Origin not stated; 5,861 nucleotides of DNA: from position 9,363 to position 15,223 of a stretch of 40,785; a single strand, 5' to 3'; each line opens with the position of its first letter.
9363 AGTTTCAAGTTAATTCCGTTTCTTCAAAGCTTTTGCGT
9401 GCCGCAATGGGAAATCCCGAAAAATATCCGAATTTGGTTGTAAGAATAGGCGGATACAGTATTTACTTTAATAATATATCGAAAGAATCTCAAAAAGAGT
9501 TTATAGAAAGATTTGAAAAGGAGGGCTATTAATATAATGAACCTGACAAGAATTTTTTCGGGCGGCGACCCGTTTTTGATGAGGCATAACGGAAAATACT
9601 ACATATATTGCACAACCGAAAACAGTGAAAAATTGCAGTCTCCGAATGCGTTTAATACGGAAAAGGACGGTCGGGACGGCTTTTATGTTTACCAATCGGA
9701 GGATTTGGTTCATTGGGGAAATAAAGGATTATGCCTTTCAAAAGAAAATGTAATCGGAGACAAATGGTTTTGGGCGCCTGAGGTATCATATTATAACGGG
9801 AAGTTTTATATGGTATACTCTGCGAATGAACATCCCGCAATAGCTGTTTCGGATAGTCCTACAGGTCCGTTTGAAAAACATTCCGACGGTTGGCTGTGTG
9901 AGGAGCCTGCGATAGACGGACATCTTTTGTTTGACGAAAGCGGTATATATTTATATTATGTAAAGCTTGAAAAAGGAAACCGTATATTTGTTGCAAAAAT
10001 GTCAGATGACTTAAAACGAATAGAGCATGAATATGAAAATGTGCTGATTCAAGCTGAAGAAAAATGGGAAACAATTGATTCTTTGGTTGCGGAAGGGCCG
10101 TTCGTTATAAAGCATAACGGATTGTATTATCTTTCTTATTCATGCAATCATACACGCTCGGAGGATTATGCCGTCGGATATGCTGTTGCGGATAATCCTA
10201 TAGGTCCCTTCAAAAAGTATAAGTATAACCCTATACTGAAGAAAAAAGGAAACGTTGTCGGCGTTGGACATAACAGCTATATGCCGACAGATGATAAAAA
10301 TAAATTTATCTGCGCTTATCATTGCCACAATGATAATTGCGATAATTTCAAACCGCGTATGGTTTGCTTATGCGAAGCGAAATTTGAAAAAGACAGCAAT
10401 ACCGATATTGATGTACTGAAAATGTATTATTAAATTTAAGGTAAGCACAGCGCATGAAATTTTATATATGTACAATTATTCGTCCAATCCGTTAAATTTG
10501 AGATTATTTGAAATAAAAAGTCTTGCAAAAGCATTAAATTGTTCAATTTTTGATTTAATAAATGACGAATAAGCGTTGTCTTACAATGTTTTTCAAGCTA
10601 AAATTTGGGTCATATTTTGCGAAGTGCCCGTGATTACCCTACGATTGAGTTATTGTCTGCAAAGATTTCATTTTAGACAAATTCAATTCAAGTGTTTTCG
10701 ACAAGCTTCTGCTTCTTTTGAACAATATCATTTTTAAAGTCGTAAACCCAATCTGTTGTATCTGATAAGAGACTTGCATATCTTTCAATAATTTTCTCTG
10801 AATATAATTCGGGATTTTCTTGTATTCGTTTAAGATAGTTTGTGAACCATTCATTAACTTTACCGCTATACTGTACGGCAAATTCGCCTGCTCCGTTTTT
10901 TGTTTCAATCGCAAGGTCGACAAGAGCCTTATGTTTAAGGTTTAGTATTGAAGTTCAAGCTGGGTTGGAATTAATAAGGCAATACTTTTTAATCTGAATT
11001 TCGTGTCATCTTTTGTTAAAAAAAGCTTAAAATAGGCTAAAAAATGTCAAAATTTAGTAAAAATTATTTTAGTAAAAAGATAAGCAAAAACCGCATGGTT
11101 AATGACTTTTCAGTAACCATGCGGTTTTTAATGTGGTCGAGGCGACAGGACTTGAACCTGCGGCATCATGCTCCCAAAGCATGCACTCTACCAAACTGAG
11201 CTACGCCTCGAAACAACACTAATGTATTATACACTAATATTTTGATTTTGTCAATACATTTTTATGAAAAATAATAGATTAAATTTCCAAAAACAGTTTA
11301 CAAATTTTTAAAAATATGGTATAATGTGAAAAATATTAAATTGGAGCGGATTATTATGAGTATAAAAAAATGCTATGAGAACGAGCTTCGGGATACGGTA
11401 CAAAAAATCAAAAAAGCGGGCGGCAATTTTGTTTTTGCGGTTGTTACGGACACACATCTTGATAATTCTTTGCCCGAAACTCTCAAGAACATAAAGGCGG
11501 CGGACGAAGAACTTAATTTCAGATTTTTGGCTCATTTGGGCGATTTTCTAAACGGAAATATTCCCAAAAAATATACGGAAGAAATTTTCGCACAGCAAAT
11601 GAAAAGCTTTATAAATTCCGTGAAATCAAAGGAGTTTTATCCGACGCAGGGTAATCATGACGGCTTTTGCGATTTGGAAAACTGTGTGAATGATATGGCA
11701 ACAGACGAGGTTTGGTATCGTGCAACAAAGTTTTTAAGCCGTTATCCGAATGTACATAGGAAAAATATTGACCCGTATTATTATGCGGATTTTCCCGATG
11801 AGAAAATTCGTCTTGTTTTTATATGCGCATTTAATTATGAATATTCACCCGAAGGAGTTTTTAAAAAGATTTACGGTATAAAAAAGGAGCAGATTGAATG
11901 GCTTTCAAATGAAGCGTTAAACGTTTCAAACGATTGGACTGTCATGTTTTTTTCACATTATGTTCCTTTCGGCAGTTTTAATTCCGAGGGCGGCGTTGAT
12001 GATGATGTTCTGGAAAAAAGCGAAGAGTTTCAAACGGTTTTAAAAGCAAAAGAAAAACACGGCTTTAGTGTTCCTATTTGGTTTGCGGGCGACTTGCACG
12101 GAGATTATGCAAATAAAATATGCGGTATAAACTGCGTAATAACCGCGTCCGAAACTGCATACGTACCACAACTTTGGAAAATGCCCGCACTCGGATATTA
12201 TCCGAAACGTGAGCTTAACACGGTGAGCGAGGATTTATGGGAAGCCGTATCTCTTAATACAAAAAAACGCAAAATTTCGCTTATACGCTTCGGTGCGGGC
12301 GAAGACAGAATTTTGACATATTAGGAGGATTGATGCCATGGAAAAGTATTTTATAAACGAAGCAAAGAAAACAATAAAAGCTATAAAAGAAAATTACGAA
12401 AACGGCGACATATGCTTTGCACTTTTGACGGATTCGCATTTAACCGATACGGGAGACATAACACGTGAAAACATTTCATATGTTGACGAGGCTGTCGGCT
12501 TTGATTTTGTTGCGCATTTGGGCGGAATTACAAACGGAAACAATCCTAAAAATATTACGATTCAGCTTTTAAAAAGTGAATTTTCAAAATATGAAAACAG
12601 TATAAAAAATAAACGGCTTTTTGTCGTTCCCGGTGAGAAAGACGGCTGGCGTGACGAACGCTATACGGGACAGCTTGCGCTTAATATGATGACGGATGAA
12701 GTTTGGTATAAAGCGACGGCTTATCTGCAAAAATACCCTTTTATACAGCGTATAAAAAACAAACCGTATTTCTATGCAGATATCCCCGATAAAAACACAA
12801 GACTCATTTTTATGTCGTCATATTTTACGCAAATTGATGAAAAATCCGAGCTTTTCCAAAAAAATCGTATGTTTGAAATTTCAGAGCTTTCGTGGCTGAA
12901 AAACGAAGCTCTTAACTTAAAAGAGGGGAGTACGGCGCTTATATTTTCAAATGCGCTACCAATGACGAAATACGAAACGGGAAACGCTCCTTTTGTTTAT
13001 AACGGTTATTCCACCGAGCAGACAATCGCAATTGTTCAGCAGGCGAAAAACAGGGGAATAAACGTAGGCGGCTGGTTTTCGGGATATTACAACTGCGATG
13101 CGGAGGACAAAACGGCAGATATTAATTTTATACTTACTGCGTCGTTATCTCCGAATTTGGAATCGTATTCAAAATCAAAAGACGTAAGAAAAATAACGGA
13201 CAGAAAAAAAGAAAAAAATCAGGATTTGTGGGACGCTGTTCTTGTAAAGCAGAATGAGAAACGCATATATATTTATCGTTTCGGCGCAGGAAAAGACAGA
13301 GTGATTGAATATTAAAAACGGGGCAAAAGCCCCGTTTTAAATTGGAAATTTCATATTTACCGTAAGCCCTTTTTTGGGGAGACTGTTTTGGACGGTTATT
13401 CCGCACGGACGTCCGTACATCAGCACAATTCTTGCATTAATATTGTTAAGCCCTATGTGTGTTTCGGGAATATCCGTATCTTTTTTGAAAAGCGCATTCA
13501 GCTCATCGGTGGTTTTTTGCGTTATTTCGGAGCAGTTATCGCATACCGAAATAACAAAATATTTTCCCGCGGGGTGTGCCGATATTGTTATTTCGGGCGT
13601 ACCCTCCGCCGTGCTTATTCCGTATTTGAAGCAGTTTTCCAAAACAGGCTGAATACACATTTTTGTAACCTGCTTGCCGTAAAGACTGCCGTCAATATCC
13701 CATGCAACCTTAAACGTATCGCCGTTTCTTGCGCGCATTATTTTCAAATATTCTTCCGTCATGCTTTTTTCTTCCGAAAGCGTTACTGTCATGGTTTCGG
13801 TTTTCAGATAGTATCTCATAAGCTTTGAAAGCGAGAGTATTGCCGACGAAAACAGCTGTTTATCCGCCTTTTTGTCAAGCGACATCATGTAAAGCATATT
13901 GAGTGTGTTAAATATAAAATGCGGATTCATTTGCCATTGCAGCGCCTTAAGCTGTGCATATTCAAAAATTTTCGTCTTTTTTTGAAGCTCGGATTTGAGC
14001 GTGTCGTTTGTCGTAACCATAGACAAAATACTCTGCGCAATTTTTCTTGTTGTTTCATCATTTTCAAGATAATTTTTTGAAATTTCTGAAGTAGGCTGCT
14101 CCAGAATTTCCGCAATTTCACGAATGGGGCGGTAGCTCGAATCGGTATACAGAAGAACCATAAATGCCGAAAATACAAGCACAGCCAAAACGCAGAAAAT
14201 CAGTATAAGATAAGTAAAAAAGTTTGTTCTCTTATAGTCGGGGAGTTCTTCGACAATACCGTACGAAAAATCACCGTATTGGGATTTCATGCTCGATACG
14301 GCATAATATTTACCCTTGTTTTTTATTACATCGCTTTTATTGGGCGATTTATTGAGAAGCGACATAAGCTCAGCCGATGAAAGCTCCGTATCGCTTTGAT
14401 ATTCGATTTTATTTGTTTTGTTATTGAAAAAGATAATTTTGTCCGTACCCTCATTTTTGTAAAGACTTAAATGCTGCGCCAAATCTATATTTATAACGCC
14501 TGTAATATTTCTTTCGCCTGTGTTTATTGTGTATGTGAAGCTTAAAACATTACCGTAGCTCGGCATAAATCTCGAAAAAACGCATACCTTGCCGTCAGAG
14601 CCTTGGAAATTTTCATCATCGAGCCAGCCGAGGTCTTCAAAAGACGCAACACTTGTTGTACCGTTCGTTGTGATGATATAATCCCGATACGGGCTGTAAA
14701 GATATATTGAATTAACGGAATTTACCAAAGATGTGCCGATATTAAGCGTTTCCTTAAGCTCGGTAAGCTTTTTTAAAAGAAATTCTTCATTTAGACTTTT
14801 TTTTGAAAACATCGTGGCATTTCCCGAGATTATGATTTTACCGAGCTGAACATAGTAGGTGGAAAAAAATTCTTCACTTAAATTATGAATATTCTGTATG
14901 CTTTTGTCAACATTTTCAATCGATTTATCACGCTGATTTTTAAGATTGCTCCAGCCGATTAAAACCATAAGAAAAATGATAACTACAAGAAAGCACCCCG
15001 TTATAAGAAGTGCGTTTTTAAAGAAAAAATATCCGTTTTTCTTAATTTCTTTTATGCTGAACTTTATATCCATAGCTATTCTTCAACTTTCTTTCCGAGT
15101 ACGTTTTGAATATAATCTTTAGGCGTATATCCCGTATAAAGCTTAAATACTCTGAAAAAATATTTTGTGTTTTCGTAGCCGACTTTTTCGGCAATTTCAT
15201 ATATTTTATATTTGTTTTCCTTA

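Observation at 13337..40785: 27-kb locus coupling a YesMN-type sensor and LplABC-type importer to five giant secreted or SLH-anchored proteins: candidate undescribed Gram-positive surface glycan-capture machine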

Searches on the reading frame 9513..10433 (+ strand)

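Call 14: search_protein_families(library=pfam, proteins=[window:9513-10433:+], max_evalue=0.01)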
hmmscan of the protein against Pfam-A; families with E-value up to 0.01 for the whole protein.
window:9513-10433:+ (306 aa): 4 families
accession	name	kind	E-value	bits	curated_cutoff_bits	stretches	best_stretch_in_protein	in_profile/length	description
PF04616.20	Glyco_hydro_43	-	3.6e-48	164.8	32.2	1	18-293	11-284/288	Glycosyl hydrolases family 43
PF00251.26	Glyco_hydro_32N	-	0.00021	21.4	22.1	0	56-107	39-90/307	Glycosyl hydrolases family 32 N-terminal domain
PF24793.1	GINT1_N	-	0.00089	18.8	27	0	196-247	163-216/304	Glucosamine inositolphosphorylceramide transferase 1, N-terminal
PF00229.24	TNF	-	0.006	17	23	0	17-38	20-40/127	TNF(Tumour Necrosis Factor) family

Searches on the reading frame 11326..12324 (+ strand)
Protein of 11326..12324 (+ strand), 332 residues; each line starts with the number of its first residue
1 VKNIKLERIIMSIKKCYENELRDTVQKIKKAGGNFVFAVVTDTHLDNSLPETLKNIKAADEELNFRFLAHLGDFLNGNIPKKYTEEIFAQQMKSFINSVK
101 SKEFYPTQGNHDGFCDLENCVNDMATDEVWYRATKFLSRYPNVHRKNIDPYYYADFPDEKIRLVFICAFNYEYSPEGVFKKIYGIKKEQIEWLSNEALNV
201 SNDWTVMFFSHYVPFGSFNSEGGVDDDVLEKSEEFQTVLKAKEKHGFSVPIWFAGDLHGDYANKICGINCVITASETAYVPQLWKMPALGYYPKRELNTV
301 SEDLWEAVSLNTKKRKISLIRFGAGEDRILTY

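Call 4: search_protein_families(library=pfam, proteins=[window:11326-12324:+], max_evalue=0.01)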
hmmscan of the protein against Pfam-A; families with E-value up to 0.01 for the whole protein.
window:11326-12324:+ (332 aa): 1 family
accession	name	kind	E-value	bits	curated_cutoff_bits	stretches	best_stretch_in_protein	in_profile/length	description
PF00149.33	Metallophos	-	5.2e-11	43.8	21.5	1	37-258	3-189/191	Calcineurin-like phosphoesterase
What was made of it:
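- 11326..13315 (+): Two paralogous metallophosphoesterases (332 and 325 aa, no signal peptide) that may be associated with the locus. Pfam Metallophos (call 4).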

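Call 79: search_protein_families(library=ncbifam, proteins=[window:11326-12324:+], max_evalue=0.00001)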
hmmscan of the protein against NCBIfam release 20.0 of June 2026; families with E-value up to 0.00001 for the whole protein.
window:11326-12324:+ (332 aa): 0 families

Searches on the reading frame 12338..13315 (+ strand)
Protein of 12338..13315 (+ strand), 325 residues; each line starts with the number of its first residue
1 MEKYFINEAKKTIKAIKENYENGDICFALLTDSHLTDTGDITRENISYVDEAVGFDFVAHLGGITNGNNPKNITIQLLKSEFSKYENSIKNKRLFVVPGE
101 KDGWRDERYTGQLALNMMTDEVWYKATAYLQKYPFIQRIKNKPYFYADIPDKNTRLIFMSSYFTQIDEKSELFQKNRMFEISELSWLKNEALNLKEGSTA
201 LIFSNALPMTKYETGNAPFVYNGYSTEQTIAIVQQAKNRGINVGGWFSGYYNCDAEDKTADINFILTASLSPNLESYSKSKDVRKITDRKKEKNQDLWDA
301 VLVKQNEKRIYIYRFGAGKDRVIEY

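Call 4: search_protein_families(library=pfam, proteins=[window:12338-13315:+], max_evalue=0.01)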
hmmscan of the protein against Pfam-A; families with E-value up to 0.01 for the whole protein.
window:12338-13315:+ (325 aa): 1 family
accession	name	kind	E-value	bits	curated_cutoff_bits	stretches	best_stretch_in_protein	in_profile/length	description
PF00149.33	Metallophos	-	0.00076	20.4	21.5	1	34-210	5-159/191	Calcineurin-like phosphoesterase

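Call 79: search_protein_families(library=ncbifam, proteins=[window:12338-13315:+], max_evalue=0.00001)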
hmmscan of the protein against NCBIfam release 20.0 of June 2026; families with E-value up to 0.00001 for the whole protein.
window:12338-13315:+ (325 aa): 0 families

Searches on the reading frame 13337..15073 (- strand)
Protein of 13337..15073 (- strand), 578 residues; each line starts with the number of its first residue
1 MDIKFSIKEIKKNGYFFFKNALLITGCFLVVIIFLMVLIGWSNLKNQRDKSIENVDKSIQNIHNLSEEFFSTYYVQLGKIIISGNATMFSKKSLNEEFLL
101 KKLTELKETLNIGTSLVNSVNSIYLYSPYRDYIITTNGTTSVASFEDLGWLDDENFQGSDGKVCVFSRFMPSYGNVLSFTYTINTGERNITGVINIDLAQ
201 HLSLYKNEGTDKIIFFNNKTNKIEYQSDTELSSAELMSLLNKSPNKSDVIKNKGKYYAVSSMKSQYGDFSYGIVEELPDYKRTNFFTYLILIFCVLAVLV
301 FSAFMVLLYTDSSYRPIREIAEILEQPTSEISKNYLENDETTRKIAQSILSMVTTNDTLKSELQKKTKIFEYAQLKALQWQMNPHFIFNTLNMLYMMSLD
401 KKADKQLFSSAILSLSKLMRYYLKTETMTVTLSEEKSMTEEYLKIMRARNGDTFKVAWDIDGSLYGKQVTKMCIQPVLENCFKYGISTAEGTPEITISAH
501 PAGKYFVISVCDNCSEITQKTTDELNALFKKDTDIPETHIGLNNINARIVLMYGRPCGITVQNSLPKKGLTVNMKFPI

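Call 4: search_protein_families(library=pfam, proteins=[window:13337-15073:-], max_evalue=0.01)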
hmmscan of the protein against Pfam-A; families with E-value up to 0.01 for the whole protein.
window:13337-15073:- (578 aa): 3 families
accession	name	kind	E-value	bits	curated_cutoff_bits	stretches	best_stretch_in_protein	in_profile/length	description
PF06580.19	His_kinase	-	1.2e-22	80.4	25.2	1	373-454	1-81/81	Histidine kinase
PF02518.31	HATPase_c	-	9.2e-06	26.5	26.4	1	473-577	9-108/111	Histidine kinase-, DNA gyrase B-, and HSP90-like ATPase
PF06143.16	Baculo_11_kDa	-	0.00085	19.3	28.4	0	10-54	26-70/84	Baculovirus 11 kDa family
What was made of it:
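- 13337..15073 (-): Sensor histidine kinase, YesM-like (578 aa). Pfam PF06580 His_kinase at E=1.2e-22 plus HATPase_c (call 4).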

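Call 79: search_protein_families(library=ncbifam, proteins=[window:13337-15073:-], max_evalue=0.00001)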
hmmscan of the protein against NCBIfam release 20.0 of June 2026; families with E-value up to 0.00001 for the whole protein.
window:13337-15073:- (578 aa): 0 families
